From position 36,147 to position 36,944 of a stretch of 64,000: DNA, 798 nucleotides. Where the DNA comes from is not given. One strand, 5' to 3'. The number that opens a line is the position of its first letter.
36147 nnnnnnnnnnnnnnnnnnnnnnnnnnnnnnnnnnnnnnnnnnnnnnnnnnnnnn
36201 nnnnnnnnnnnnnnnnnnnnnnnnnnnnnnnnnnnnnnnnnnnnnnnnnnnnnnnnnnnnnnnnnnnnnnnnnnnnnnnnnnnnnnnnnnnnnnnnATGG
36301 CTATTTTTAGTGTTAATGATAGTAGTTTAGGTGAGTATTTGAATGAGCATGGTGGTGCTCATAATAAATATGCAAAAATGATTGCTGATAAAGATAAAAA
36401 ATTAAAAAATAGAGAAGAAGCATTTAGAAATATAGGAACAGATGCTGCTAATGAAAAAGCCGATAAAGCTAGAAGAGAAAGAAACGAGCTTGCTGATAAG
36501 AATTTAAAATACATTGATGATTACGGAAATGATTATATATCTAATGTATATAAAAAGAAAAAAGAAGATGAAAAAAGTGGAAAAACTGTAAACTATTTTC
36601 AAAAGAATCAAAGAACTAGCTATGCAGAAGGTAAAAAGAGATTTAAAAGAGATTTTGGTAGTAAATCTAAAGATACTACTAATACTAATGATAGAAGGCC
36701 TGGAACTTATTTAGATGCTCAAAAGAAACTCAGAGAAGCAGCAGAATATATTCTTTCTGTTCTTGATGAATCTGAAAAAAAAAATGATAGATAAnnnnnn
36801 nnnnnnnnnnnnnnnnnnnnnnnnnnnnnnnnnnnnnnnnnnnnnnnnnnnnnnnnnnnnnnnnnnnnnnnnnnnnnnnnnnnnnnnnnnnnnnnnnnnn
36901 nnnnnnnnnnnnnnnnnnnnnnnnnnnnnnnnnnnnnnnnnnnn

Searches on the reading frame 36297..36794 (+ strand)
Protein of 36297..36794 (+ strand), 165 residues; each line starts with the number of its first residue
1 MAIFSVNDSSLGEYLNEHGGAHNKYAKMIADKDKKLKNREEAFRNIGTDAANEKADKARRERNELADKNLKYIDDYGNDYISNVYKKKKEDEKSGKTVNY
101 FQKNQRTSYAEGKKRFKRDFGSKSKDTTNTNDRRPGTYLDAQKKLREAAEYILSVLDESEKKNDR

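Call 15: search_protein_families(library=pfam, proteins=[window:36297-36794:+], max_evalue=0.01)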
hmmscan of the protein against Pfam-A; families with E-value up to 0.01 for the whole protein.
window:36297-36794:+ (165 aa): 0 families

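Call 17: find_related_loci(query=window:36297-36794:+, collection=viral_contigs, flank=6000)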
Query window:36297-36794:+ (165 aa) in viral_contigs; peptide patterns used: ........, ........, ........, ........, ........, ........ (x = any residue, [..] = any of these).
23 stretches matched a pattern, but none encodes a relative of the query by tblastn (E <= 1e-3).
